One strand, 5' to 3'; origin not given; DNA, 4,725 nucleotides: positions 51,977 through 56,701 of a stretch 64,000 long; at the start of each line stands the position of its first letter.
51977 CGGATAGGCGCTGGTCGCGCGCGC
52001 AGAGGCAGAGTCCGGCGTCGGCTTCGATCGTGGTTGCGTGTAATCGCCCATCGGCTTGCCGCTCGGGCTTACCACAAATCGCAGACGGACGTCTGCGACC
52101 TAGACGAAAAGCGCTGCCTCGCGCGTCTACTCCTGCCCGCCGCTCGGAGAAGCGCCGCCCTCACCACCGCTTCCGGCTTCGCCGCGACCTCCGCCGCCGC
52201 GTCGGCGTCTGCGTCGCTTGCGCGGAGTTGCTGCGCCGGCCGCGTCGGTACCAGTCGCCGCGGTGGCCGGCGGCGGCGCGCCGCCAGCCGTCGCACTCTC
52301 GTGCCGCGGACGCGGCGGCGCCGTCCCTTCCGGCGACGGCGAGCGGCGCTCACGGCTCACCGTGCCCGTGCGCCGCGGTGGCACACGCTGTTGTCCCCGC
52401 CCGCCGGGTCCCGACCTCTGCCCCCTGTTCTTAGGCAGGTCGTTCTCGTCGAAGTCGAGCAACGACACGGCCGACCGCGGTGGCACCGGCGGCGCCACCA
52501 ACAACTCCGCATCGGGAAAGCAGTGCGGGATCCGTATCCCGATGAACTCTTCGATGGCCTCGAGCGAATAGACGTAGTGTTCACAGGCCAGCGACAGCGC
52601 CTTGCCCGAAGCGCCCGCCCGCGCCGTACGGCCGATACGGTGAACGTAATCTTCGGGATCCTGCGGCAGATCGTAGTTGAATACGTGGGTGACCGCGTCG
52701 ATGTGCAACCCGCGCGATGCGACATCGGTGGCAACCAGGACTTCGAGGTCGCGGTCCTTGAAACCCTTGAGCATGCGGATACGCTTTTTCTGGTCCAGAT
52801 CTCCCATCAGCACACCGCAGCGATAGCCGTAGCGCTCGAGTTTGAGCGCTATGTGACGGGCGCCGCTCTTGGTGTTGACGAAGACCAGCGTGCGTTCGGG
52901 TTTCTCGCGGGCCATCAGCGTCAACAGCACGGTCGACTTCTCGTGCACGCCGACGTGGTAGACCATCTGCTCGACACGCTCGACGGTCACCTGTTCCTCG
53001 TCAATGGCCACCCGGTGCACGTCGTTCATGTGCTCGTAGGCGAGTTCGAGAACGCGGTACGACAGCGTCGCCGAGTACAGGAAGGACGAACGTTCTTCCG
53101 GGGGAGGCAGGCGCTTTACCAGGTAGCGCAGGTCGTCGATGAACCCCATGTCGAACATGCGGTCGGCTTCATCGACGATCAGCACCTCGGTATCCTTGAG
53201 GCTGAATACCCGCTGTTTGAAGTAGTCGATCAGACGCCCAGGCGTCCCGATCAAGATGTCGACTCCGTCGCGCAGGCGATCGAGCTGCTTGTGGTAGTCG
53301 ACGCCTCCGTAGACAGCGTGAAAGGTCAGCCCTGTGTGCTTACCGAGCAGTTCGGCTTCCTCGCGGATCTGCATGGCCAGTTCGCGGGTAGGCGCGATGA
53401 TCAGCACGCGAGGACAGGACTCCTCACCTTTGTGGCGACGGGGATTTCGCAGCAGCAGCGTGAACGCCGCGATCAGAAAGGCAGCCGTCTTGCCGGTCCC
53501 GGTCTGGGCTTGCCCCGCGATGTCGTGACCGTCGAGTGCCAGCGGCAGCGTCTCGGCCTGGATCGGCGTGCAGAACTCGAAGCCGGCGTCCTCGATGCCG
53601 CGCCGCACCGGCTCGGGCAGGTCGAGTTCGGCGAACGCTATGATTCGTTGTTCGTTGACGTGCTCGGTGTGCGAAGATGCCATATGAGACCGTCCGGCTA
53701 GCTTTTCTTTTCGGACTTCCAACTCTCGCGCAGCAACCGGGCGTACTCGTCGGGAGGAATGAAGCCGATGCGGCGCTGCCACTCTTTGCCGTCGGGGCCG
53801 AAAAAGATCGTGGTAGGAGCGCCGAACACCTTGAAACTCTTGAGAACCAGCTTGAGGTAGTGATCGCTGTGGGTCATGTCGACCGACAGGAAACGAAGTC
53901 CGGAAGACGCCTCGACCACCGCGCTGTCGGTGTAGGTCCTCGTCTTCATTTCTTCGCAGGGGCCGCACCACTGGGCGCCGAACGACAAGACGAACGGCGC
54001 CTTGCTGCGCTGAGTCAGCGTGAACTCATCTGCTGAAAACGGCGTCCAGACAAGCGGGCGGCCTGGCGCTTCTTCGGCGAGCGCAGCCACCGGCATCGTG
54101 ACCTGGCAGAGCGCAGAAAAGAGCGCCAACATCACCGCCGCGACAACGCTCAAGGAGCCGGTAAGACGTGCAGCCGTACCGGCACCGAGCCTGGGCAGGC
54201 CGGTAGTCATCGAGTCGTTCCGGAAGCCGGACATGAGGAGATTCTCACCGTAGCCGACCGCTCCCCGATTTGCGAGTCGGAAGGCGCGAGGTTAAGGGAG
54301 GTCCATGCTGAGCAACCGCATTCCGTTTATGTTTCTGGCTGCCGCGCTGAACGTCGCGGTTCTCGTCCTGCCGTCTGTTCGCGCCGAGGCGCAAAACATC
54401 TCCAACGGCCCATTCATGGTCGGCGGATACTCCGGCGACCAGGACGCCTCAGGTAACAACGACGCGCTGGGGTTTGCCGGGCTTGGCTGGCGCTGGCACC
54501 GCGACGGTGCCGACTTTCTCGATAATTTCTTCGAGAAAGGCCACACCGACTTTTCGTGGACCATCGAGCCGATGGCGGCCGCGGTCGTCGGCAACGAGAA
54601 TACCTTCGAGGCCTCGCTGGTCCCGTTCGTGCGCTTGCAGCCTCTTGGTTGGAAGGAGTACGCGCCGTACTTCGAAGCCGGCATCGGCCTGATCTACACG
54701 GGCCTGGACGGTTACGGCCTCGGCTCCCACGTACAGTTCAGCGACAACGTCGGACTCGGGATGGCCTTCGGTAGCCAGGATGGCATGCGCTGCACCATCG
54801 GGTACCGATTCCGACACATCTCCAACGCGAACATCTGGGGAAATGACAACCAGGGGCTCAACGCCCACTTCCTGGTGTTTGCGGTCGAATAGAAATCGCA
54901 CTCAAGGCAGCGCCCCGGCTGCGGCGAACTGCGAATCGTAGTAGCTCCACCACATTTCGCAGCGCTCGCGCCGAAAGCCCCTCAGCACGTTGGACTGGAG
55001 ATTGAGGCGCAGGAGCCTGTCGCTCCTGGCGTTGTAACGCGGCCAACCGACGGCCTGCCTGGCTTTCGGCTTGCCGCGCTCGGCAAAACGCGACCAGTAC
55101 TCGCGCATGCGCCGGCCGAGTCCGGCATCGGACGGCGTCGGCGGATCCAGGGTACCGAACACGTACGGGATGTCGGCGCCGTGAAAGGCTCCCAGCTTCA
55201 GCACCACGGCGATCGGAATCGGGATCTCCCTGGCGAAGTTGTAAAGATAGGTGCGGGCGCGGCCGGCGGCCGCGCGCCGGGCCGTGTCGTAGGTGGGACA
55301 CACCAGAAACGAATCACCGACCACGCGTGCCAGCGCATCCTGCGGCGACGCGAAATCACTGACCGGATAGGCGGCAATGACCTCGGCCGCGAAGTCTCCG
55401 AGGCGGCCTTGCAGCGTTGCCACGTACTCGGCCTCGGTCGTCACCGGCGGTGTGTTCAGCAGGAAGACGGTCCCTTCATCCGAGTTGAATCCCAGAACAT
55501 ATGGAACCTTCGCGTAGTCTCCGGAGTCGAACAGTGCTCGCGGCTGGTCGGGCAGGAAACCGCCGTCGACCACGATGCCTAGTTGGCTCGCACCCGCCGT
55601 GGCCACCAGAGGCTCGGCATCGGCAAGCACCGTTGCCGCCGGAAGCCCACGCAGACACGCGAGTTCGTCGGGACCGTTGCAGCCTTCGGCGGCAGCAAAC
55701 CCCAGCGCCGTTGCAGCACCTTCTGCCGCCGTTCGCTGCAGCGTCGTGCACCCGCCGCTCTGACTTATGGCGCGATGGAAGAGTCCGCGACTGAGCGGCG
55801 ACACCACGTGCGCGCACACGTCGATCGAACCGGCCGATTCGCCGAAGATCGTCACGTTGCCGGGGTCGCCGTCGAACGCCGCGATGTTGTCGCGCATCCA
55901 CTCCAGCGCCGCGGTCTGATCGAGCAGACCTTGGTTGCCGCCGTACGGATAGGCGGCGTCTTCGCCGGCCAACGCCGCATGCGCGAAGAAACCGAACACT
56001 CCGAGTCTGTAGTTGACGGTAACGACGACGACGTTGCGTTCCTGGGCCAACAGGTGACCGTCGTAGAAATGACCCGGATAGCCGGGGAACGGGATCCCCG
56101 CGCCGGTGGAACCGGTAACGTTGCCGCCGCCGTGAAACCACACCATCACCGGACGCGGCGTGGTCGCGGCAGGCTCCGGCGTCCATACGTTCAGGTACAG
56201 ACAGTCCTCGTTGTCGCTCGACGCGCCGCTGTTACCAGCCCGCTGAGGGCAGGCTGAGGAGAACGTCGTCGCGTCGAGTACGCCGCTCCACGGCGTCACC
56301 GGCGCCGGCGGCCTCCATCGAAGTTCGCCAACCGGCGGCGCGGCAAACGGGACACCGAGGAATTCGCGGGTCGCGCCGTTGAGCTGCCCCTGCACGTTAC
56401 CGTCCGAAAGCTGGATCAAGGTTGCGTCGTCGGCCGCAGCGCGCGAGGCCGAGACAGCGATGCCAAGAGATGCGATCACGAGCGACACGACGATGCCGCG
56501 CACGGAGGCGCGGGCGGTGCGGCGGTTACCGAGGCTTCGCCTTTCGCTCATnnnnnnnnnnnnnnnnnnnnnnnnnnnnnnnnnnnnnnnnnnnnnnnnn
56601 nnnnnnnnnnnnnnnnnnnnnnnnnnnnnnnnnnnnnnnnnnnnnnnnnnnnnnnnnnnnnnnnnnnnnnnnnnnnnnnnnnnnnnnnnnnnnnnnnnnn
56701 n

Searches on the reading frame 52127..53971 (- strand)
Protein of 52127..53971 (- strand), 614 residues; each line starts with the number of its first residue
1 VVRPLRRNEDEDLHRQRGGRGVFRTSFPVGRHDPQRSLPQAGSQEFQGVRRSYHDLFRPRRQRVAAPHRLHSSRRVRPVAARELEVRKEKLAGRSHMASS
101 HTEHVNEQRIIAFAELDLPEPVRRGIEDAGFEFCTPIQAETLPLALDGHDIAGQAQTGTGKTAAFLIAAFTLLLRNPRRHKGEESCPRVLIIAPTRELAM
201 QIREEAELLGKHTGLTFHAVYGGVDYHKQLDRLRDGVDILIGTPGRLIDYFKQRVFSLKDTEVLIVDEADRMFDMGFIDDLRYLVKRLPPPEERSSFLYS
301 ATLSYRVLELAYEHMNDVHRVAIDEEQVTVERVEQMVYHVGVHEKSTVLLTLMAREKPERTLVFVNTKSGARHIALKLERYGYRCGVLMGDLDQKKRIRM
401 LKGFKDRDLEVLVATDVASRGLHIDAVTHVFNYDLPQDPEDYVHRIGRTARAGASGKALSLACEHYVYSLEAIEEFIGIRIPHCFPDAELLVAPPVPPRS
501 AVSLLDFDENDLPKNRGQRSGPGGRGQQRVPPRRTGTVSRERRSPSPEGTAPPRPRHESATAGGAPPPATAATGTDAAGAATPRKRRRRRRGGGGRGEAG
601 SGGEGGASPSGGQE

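Call 68: search_protein_families(library=pfam, proteins=[window:52127-53971:-], max_evalue=0.001)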
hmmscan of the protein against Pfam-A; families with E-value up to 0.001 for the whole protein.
window:52127-53971:- (614 aa): 3 families
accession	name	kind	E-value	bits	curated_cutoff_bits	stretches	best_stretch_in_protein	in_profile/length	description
PF00270.35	DEAD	-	2.2e-48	164.6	26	1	135-308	1-164/167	DEAD/DEAH box helicase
PF00271.37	Helicase_C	-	5.9e-31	107.4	23.5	1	345-453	2-110/110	Helicase conserved C-terminal domain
PF04851.21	ResIII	-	2.4e-06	28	22.5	1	154-272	29-137/164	Type III restriction enzyme, res subunit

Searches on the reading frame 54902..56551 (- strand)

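Call 68: search_protein_families(library=pfam, proteins=[window:54902-56551:-], max_evalue=0.001)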
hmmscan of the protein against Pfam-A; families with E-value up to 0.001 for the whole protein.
window:54902-56551:- (549 aa): 3 families
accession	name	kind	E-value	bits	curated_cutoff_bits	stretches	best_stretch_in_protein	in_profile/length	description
PF00135.34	COesterase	-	1.3e-118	397.7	27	1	44-534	3-515/515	Carboxylesterase family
PF07859.19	Abhydrolase_3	-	4.5e-06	27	25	0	210-241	50-81/210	alpha/beta hydrolase fold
PF20434.5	BD-FAE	-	0.00012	22.1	26.8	0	122-242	3-100/215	BD-FAE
